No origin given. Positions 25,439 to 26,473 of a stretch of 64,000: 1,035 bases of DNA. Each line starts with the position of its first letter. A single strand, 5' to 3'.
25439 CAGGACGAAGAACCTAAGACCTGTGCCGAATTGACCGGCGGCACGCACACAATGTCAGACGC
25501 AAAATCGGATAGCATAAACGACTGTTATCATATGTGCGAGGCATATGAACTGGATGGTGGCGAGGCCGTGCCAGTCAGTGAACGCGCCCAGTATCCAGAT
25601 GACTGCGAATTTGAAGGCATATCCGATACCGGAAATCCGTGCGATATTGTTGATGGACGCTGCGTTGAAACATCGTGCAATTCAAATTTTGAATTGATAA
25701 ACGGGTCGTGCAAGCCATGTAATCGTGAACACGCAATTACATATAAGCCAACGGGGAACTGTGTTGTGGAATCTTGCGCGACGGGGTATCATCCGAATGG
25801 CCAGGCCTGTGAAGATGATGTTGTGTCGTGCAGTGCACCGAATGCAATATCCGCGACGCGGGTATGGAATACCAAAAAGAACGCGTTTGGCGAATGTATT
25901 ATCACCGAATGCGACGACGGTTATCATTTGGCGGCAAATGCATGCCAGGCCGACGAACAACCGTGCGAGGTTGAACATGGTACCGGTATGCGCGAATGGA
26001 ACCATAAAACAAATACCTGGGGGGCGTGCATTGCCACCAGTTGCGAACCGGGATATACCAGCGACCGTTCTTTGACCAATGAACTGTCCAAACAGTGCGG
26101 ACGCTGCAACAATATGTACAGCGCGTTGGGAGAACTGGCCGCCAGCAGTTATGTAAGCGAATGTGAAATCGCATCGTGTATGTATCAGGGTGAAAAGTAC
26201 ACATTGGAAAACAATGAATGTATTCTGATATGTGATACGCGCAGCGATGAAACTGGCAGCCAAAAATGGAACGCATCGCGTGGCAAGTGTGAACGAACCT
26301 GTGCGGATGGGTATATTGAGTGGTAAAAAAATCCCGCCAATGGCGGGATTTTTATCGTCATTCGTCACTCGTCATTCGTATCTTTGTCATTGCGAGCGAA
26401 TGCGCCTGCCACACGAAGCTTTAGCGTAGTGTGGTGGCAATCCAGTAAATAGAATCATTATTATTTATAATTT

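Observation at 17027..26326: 3099-aa secreted mosaic protein: Listeria-Bacteroides repeats fused to eukaryotic-like Cys-rich (ephrin-receptor/EGF-like) modules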

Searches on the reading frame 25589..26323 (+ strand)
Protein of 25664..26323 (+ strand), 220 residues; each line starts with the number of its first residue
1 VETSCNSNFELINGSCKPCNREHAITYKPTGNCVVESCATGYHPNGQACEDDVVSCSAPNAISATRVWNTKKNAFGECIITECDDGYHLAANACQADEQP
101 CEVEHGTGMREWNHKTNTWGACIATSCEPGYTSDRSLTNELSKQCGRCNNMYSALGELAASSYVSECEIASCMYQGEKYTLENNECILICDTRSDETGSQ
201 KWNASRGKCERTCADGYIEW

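Call 10: search_protein_families(library=pfam, proteins=[window:25664-26323:+], max_evalue=10)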
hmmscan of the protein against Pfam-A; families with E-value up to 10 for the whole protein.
window:25664-26323:+ (220 aa): 3 families
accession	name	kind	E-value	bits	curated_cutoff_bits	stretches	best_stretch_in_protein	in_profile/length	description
PF12662.13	cEGF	-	0.0059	16.9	26.6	1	37-51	5-21/24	Complement Clr-like EGF-like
PF05048.19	NosD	-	0.014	15.2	23.6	1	61-194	15-138/212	Periplasmic copper-binding protein (NosD)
PF21671.2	CPL1-like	-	0.015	15.8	27.4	2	75-92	38-55/60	Protein CPL1-like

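Call 32: search_solved_structures(query=A2, max_evalue=10, show_alignments=2)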
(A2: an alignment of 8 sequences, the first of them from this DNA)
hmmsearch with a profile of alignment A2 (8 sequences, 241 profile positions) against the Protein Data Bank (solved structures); distinct sequences matched with E-value up to 10: 0.

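Call 45: find_related_loci(query=A2, collection=genome_contigs, flank=10000)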
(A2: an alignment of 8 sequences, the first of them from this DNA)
Query A2 (245 aa) in genome_contigs; peptide patterns used: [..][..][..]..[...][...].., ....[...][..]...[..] (x = any residue, [..] = any of these).
181 stretches matched a pattern; 142 encode a relative of the query (tblastn E <= 1e-3); the best 80 are kept; 78 distinct loci.
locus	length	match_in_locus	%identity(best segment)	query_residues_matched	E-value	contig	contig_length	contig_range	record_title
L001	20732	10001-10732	76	2-245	7e-128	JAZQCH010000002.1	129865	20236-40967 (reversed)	MAG: Candidatus Enterousia sp. isolate T1900044638_TS20190104.MAGScoT_cleanbin_000052 SGB_1211_k141_46608, whole genome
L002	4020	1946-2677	75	2-245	3e-127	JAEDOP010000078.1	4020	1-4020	MAG: Alphaproteobacteria bacterium isolate MAG321 NODE_20670_length_4020_cov_4.465069, whole genome shotgun sequence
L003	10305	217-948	75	2-245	8e-125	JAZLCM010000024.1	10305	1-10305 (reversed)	MAG: Candidatus Enterousia sp. isolate T1900045049_TC20190042.MAGScoT_cleanbin_000031 SGB_4517_k141_2568324, whole genom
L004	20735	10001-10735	73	2-245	5e-123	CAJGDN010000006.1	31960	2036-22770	MAG: uncultured Alphaproteobacteria bacterium isolate MAG63 genome assembly, contig: k141_2182906_length_31960_cov_9.696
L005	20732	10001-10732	74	2-245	1e-121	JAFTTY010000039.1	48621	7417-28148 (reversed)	MAG: Alphaproteobacteria bacterium isolate RGIG4147 Roe_deer_Colon-1__c820886, whole genome shotgun sequence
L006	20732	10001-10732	75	2-245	4e-122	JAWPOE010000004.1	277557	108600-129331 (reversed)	MAG: Alphaproteobacteria bacterium isolate KA0040-166 k141_717157, whole genome shotgun sequence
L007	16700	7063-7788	74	2-245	4e-121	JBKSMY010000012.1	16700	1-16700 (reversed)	MAG: Alphaproteobacteria bacterium isolate KS320-82 k141_2681878, whole genome shotgun sequence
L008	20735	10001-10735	72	2-245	4e-121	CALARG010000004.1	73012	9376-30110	MAG TPA_asm: uncultured Alphaproteobacteria bacterium isolate SRR6425825_bin.15_CONCOCT_v1.1_MAG genome assembly, contig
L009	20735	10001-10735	72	2-245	4e-121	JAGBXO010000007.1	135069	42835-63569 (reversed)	MAG: Alphaproteobacteria bacterium isolate RGIG9538 Yak_Colon-2__c481989, whole genome shotgun sequence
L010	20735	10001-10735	73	2-245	7e-121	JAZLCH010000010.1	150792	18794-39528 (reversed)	MAG: Candidatus Enterousia sp. isolate T1900045051_TC20190044.MAGScoT_cleanbin_000024 SGB_4527_k141_5043767, whole genom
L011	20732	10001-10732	74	2-245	5e-123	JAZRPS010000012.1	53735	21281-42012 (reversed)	MAG: Candidatus Enterousia sp. isolate T1900045373_YK20190063.MAGScoT_cleanbin_000025 SGB_6863_k141_2050824, whole genom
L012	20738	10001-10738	73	2-245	4e-120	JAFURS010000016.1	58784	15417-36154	MAG: Alphaproteobacteria bacterium isolate RGIG4765 Roe_deer_Rectum.Co__c567634, whole genome shotgun sequence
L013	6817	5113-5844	70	2-245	1e-119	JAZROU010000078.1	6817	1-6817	MAG: Candidatus Enterousia sp. isolate T1900045388_YK20190078.MAGScoT_cleanbin_000020 SGB_6918_k141_1794702, whole genom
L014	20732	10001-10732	69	2-245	2e-118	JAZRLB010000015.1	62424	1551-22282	MAG: Candidatus Enterousia sp. isolate T1900045443_YK20190134.MAGScoT_cleanbin_000013 SGB_7129_k141_3742979, whole genom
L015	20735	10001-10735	71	2-245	2e-118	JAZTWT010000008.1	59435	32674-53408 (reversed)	MAG: Candidatus Enterousia sp. isolate T1900045332_YK20190021.MAGScoT_cleanbin_000044 SGB_6541_k141_1344265, whole genom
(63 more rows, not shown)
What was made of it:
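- Enterousia or uncultured gut Alphaproteobacteria MAGs (call 45). The organisms live in animal guts (call 45). The family is equally present in ruminants, birds, humans and termite-gut MAGs (call 45).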

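Call 47: predict_structure(alignment_id=A2)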
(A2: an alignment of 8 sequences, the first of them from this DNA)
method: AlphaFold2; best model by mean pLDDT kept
length: 245 residues; sequences in the alignment: 8
mean_pLDDT: 88.3   pTM: 0.61
mean pLDDT of the five models: 88.3, 88.0, 85.1, 75.8, 75.0
residues with pLDDT >= 90: 162; 70-90: 72; 50-70: 4; < 50: 7
segments of 3 or more residues with pLDDT < 50: 1-7
pLDDT, mean of each block of 10 residues (from residue 1): 50 74 75 77 88 81 92 94 95 92 95 95 97 96 95 96 94 90 92 94 92 89 90 90 80
secondary structure, 60 per line:
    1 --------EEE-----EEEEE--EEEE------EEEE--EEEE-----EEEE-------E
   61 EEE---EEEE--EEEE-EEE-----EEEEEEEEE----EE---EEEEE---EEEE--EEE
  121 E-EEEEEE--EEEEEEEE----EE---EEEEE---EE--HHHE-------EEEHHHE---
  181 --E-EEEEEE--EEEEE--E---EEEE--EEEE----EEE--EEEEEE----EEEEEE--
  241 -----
elements in order: E9-11 E17-21 E24-27 E34-37 E40-43 E49-52 E60-63 E67-70 E73-76 E78-80 E86-94 E104-108 E112-115 E118-121 E123-128 E131-138 E148-152 E171-173 E185-190 E193-197 E204-207 E210-213 E218-220 E223-228 E233-238
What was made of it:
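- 25622..26323 (+): Family-defining C-terminal Cys-rich domain, aa 2866-3099, ending ...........-COOH. AF2 pLDDT 88, all beta-hairpins (call 47).
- On Autotransporter (T5SS) adhesins: The C-terminal 245 aa are modelled as Cys-rich beta-hairpins (call 47).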

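Call 54: fold_search(model_id=the predicted structure, library=pdb)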
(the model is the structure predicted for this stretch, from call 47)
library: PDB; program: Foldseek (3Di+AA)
matches with E <= 10: 658; with E <= 0.001: 0
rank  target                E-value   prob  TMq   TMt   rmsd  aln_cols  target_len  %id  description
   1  4qnp_A                1.1e-01  0.12  0.11  0.08  23.0       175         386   13  Crystal structure of the 2009 pandemic H1N1 influenza virus neuraminidase with a neutralizing antibody (released 2015-02-11)
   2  6lxk_A                1.3e-01  0.11  0.11  0.08  23.3       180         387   12  Crystal structure of Z2B3 D102R Fab in complex with influenza virus neuraminidase from A/Serbia/NS-601/2014 (H1N1) (released 2020-12-02)
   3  9kzc_B                1.3e-01  0.08  0.10  0.08  20.4       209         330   13  Cryo-EM structure of the LGI1 LRR-LGI1 EPTP-ADAM22 ECD complex (released 2025-06-25)
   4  6hvg_A                1.4e-01  0.08  0.12  0.04  22.5       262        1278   10  Crystal Structure of Truncated Alternansucrase from Leuconostoc mesenteroides NRRL B-1355 (released 2019-02-27)
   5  5y31_B                1.4e-01  0.08  0.09  0.05  21.9       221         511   10  Crystal structure of human LGI1-ADAM22 complex (released 2018-05-02)
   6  4b7q_A                1.5e-01  0.11  0.11  0.08  23.2       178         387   11  H1N1 2009 Pandemic Influenza Virus: Resistance of the I223R Neuraminidase Mutant Explained by Kinetic and Structural A (released 2012-10-03)
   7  3cl2_A                1.5e-01  0.10  0.11  0.08  23.5       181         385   13  N1 Neuraminidase N294S + Oseltamivir (released 2008-05-20)
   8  9nj2_A                1.5e-01  0.10  0.11  0.08  23.4       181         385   13  N1 neuraminidase of influenza A/Vietnam/1203/2004 H5N1 in complex with four FNI9 Fab molecules (released 2026-03-11)
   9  4b7m_A                1.5e-01  0.10  0.11  0.08  23.2       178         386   11  H1N1 2009 Pandemic Influenza Virus: Resistance of the I223R Neuraminidase Mutant Explained by Kinetic and Structural A (released 2012-10-03)
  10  9gjc_H                1.5e-01  0.08  0.13  0.06  30.4       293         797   12  Entamoeba histolytica Gal/GalNAc lectin, mode 3 (released 2026-02-11)
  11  5y2z_B                1.6e-01  0.07  0.09  0.07  21.9       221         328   10  Crystal structure of human LGI1 EPTP-ADAM22 complex (released 2018-05-02)
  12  9a3z_B                2.1e-01  0.25  0.24  0.21  20.9       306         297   10  A predicted model of tissue transglutaminase 2 (TG2) in complex with plasma fibronectin's gelatin binding domain (FNI6 (released 2024-02-02)
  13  9ejf_D                2.2e-01  0.10  0.11  0.08  23.3       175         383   11  NCS.1.1 Fab in complex with the sNAp of A/California/04/2009 (CA09, H1N1) -- 4 Fabs [C4 Reconstruction] (released 2025-08-13)
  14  8hpy_D                2.2e-01  0.07  0.10  0.05  21.3       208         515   14  Crystal structure of human LGI1-ADAM22 complex (released 2023-12-13)
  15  8e1z_B                2.5e-01  0.11  0.13  0.17  20.6       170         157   19  Crystal structure of Plasmodium falciparum ookinete surface antigen Pfs28 (released 2022-11-30)
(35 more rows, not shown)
